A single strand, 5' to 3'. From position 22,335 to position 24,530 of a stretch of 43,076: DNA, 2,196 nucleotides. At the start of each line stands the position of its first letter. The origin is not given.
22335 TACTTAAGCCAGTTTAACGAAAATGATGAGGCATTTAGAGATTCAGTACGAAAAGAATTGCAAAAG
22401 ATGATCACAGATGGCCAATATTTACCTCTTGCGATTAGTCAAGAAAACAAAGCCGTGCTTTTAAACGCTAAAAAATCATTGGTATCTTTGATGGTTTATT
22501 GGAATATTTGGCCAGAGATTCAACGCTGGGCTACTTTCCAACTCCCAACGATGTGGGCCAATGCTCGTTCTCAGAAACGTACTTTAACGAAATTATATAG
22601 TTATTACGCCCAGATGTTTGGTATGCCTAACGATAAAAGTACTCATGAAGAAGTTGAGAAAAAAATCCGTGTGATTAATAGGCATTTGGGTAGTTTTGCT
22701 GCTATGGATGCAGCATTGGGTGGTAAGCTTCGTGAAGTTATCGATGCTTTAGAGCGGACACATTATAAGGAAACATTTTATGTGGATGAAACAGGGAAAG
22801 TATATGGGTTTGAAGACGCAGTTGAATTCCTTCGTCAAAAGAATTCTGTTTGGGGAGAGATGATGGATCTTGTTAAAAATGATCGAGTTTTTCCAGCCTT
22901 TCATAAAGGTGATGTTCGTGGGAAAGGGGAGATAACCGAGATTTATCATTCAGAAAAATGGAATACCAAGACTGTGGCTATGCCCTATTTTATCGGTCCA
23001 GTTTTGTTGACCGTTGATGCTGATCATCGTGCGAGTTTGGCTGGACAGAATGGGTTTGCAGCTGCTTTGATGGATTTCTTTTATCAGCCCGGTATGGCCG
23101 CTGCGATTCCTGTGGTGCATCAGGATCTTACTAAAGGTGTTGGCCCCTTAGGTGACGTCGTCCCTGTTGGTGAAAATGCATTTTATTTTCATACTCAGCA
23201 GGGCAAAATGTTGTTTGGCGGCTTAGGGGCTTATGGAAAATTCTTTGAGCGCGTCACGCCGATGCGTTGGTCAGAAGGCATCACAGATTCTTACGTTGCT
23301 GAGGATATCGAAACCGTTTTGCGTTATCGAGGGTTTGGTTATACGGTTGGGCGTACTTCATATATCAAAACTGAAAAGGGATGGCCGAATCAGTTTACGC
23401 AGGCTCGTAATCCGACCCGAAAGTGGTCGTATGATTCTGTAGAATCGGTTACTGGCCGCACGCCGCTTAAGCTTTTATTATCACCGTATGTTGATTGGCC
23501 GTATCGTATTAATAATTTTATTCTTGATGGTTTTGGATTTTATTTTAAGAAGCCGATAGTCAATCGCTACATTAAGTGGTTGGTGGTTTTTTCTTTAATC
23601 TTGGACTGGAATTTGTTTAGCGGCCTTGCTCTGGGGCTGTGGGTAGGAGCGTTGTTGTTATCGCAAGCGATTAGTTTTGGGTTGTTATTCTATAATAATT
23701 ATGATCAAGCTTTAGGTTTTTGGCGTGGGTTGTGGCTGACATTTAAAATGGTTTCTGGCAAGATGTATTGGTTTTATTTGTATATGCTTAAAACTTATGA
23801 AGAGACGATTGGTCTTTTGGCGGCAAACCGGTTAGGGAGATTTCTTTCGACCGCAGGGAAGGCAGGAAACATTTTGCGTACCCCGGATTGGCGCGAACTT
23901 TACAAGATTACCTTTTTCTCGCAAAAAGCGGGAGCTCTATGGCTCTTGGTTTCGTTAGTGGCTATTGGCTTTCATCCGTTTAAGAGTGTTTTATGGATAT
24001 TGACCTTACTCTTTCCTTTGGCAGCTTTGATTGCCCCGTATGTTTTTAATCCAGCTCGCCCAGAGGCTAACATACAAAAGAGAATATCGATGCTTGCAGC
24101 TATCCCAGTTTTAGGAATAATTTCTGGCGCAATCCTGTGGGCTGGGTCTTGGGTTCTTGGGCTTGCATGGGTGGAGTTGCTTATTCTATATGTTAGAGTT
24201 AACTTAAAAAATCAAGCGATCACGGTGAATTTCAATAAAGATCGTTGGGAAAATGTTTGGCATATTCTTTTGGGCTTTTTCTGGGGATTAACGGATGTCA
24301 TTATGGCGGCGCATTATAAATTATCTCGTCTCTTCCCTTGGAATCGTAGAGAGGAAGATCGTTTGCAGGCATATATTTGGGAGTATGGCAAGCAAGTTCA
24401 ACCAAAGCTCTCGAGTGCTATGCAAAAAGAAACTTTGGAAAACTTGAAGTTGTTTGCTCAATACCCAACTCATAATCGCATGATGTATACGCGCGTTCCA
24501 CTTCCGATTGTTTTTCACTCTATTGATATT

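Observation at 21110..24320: Embedded membrane polysaccharide synthase whose flanking motifs resemble eukaryotic FKS/callose synthase (GT48)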

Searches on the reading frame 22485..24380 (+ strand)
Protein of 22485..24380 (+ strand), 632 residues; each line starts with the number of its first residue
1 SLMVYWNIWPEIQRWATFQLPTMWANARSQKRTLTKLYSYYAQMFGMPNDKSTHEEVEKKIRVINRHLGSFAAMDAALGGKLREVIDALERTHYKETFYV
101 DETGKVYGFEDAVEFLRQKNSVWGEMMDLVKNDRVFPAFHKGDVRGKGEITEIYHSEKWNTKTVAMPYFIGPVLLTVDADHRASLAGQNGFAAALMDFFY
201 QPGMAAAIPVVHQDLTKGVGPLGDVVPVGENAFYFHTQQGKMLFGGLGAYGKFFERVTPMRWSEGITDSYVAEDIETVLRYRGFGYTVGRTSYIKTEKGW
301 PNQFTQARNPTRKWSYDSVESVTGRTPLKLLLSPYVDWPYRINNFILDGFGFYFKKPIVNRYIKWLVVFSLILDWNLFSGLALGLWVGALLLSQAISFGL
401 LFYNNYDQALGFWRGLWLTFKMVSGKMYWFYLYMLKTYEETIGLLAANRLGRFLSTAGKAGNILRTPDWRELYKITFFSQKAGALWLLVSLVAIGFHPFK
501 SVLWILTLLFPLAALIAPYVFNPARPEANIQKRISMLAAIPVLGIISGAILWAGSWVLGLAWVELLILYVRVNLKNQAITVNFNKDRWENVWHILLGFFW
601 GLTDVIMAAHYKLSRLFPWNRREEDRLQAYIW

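Call 34: search_solved_structures(query=A1, max_evalue=10, show_alignments=4)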
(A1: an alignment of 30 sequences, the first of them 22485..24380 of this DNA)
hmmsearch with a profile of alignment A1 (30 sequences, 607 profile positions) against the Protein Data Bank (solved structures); distinct sequences matched with E-value up to 10: 24.
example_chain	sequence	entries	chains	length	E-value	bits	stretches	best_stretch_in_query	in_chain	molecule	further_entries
7yuy_F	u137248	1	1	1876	3e-20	75.8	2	13-319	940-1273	1,3-beta-glucan synthase component FKS1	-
9pe1_A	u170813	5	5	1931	3.2e-20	75.7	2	13-319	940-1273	1,3-beta-glucan synthase component FKS1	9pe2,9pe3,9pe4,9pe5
9ztc_A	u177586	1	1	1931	3.3e-20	75.6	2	13-319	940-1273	1,3-beta-glucan synthase component FKS1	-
9wzs_A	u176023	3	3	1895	1.4e-19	73.6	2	13-319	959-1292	1,3-beta-glucan synthase component GSC2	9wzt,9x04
9lu8_A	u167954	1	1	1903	1.4e-19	73.6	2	13-319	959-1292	1,3-beta-glucan synthase component GSC2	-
7xe4_F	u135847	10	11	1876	2.9e-17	65.9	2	13-319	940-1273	1,3-beta-glucan synthase component FKS1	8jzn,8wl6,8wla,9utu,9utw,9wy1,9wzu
5ej1_A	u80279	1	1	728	2.3e-08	36.5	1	126-322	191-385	Putative cellulose synthase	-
4hg6_A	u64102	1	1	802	2.7e-08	36.3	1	127-322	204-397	Cellulose Synthase Subunit A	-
4p00_A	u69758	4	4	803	2.8e-08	36.3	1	127-322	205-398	Cellulose Synthase A subunit | Cellulose Synthase subunit A | Putative cellulose synthase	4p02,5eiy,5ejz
7lby_A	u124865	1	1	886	6.7e-06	28.4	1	146-319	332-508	Cellulose synthase catalytic subunit [UDP-forming]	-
9b8v_E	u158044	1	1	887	6.7e-06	28.4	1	146-319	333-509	Cellulose synthase catalytic subunit [UDP-forming]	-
9fmv_A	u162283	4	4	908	7e-06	28.3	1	146-319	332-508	Cellulose synthase catalytic subunit [UDP-forming]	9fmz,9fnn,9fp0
9eho_E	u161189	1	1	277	0.056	15.4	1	439-515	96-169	Large ribosomal subunit protein eL6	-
8vht_A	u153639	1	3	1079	0.1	14.6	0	160-202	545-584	Cellulose synthase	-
8ure_A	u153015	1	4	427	0.4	12.6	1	3-117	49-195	sr312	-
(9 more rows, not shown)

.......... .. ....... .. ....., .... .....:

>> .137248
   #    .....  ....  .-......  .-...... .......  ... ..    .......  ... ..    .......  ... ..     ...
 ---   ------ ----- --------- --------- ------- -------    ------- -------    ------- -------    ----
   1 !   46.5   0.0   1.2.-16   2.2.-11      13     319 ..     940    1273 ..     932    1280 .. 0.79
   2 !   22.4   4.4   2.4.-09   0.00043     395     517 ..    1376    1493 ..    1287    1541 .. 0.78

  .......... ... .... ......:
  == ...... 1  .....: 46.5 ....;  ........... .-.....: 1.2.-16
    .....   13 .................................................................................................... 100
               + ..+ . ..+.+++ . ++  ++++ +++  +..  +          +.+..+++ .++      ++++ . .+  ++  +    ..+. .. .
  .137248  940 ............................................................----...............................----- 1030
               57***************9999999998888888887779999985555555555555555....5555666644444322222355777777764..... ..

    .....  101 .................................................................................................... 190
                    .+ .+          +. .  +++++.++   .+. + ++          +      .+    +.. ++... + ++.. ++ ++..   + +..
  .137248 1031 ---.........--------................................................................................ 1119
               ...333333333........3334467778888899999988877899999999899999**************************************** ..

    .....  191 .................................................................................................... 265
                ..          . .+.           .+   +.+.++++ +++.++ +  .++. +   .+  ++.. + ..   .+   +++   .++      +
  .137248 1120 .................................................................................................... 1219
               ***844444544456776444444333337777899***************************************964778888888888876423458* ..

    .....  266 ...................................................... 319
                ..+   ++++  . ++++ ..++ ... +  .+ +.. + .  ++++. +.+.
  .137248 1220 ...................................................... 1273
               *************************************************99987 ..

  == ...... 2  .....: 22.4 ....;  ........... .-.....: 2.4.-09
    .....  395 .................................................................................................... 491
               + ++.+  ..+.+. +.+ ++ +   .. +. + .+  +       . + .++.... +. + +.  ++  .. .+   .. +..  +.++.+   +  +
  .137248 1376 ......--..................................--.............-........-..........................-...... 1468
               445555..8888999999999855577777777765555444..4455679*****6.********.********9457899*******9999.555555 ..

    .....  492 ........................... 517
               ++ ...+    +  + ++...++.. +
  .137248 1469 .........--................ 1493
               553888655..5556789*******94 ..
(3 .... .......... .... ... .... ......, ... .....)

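Call 35: search_protein_families(library=pfam, alignment_id=A1, max_evalue=1)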
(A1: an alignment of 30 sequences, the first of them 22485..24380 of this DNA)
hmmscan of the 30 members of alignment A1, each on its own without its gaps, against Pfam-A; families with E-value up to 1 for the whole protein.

A. member 1, window:22485-24380:+ (632 aa): 0 families

B. families by the number of members that match (of 30 scanned): 13 families
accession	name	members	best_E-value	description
PF13632.12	Glyco_trans_2_3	8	3.5e-05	Glycosyl transferase family group 2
PF02364.21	Glucan_synthase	7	1.8e-08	1,3-beta-glucan synthase component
PF13641.12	Glyco_tranf_2_3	1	0.00043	Glycosyltransferase like family 2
PF12008.13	EcoR124_C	1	0.058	Type I restriction and modification enzyme - subunit R C terminal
PF03745.19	DUF309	1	0.065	Domain of unknown function (DUF309)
PF23658.1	PDZ_CPAF_rel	1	0.067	CPAF-like PDZ domain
PF08146.17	BP28CT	1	0.11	BP28CT (NUC211) domain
PF00535.33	Glycos_transf_2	1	0.13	Glycosyl transferase family 2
PF03918.19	CcmH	1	0.19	Cytochrome C biogenesis protein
PF07870.16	DUF1657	1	0.24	Protein of unknown function (DUF1657)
PF08858.15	IDEAL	1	0.39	IDEAL domain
PF12725.13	DUF3810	1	0.4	Protein of unknown function (DUF3810)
PF20277.3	CTD11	1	0.49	C-terminal domain 11 of the ABC-three component (ABC-3C) systems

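Call 68: find_homologous_proteins(query=A1, max_evalue=0.001)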
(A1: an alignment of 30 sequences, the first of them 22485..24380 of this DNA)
Query A1 (30 sequences) (632 aa, profile of the alignment): 4 proteins with E <= 0.001 among 8000 candidates.
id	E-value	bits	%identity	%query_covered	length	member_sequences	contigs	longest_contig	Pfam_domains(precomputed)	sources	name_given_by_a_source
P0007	7.0e-151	522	55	66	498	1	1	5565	-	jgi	jgi:hypothetical protein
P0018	2.6e-121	425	51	46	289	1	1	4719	-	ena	-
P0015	1.6e-111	392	46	52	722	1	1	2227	-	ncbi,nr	ncbi:MAG TPA: hypothetical protein PLB05_11650, partial [Candidatus Omnitrophota bacterium]|nr:hypot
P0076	3.8e-4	38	32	6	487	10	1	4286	PF13632.13,PF13506.14,PF13641.13,PF00535.33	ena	-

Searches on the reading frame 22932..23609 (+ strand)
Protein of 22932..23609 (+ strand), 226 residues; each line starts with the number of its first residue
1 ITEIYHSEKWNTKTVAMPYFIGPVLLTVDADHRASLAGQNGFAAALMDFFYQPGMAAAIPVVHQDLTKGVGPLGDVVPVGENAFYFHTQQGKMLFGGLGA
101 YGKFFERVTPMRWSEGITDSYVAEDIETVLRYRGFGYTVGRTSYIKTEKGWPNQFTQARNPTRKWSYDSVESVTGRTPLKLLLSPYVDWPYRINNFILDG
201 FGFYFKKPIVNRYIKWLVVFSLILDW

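Call 44: find_related_loci(query=A2, collection=genome_contigs, flank=4000)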
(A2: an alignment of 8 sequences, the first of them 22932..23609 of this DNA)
Query A2 (226 aa) in genome_contigs; peptide patterns used: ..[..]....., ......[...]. (x = any residue, [..] = any of these).
100 stretches matched a pattern; 17 encode a relative of the query (tblastn E <= 1e-3); 16 distinct loci.
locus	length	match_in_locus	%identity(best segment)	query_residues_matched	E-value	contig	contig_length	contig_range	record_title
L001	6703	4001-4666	73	5-226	8e-117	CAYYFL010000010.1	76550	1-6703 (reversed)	MAG TPA_asm: uncultured Planctomycetia bacterium isolate binchicken_co20_28 genome assembly, contig: NODE_878_length_765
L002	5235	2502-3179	65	1-226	1e-103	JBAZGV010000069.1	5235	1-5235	MAG: Candidatus Omnitrophota bacterium isolate SO_2017_LW3_54 NODE_58491_length_5235_cov_0.644871_LW162_2017, whole geno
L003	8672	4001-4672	64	3-226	1e-102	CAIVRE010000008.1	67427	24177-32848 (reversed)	MAG: Candidatus Omnitrophica bacterium isolate AM-lipid-02-D9_bin-0629 genome assembly, contig: bin-0629:08/34, whole ge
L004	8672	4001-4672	65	3-226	2e-102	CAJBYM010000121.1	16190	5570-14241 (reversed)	MAG: Candidatus Omnitrophica bacterium isolate Loc090907-5m_bin-489 genome assembly, contig: bin-489:121/139, whole geno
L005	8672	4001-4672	63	3-226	2e-100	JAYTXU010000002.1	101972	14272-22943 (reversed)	MAG: Candidatus Omnitrophota bacterium isolate GFS_5990 GFS_5990_1, whole genome shotgun sequence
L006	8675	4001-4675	63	2-226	5e-99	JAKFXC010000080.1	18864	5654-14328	MAG: Candidatus Omnitrophota bacterium isolate ND2_Bin_17 ND2_0000316, whole genome shotgun sequence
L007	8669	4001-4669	62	3-225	5e-96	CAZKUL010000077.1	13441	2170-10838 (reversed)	MAG TPA_asm: uncultured Planctomycetales bacterium isolate binchicken_co241_121 genome assembly, contig: NODE_4526_lengt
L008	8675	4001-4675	59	2-226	1e-95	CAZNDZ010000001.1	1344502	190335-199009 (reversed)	MAG TPA_asm: uncultured Planctomycetales bacterium isolate SRP219642_co4_309 genome assembly, contig: NODE_1_length_1344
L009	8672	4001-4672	58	3-226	2e-91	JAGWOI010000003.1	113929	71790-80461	MAG: Candidatus Omnitrophota bacterium isolate REEB252 contig-150_175, whole genome shotgun sequence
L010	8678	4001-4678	56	1-226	8e-88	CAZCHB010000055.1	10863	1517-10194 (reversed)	MAG TPA_asm: uncultured Planctomycetales bacterium isolate SRP342105_co1_318 genome assembly, contig: NODE_8313_length_1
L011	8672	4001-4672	73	3-226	2e-118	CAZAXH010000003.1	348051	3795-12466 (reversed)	MAG TPA_asm: uncultured Planctomycetales bacterium isolate binchicken_co117_398 genome assembly, contig: NODE_12_length_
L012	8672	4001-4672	51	2-225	4e-75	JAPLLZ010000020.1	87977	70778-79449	MAG: Candidatus Omnitrophota bacterium isolate LacPavin_0419_WC90_MAG_39_8 LacPavin_0419_WC90_scaffold_476012, whole gen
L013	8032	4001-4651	51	9-225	4e-74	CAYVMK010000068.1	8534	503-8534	MAG TPA_asm: uncultured Desulfonema sp. isolate binchicken_co220_146 genome assembly, contig: NODE_5511_length_8534_cov_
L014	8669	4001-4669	51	3-224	4e-71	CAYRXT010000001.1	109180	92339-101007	MAG TPA_asm: uncultured Planctomycetales bacterium isolate SRP141376_co4_105 genome assembly, contig: NODE_259_length_10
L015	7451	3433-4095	49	6-225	3e-63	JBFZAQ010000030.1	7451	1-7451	MAG: Candidatus Omnitrophota bacterium isolate PPR_0471 k121_4272321, whole genome shotgun sequence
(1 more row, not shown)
